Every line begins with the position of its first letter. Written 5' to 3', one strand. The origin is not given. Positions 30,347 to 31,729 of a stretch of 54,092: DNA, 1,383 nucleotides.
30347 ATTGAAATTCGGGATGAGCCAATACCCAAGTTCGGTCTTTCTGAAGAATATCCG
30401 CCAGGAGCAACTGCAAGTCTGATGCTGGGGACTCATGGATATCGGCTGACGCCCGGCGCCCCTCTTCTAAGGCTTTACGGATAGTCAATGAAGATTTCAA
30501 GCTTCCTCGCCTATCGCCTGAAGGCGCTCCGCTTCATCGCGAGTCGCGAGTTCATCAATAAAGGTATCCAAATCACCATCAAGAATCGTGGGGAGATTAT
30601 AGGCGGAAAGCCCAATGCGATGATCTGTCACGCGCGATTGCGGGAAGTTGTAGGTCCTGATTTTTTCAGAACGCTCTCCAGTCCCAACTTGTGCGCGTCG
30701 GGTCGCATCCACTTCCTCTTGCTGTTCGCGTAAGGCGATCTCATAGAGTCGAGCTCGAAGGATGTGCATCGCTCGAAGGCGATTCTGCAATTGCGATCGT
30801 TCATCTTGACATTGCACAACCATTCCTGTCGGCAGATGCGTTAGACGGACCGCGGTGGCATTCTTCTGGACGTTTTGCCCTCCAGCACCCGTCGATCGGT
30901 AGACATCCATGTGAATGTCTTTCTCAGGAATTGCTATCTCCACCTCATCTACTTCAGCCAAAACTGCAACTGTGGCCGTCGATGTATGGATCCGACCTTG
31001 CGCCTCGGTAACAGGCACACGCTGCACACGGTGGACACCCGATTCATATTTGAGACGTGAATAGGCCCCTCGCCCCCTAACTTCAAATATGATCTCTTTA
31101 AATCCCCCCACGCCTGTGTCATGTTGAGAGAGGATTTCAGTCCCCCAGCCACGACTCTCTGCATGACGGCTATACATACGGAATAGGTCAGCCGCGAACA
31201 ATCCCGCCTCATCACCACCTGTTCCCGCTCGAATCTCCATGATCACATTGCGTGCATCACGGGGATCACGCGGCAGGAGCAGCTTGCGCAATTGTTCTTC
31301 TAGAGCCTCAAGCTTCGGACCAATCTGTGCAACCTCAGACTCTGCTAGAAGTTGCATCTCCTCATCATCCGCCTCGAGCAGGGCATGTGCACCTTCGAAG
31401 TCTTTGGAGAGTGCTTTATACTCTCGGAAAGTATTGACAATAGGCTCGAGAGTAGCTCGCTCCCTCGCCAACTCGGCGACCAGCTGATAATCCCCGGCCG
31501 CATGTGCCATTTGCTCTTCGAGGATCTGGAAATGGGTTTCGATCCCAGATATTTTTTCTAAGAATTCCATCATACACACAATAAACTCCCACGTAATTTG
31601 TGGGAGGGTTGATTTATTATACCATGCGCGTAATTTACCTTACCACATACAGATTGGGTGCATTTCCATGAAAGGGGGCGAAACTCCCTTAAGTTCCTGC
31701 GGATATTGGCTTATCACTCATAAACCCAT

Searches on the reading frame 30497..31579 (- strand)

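Call 29: search_protein_families(library=pfam, proteins=[window:30497-31579:-], max_evalue=0.00001)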
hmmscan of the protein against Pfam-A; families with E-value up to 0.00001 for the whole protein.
window:30497-31579:- (360 aa): 2 families
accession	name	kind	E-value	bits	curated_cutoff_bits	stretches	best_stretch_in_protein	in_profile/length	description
PF03462.23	PCRF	-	2.9e-70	236.5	24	1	14-204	2-194/194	PCRF domain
PF00472.26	RF-1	-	3.5e-42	143.5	35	1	211-321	1-116/116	RF-1 domain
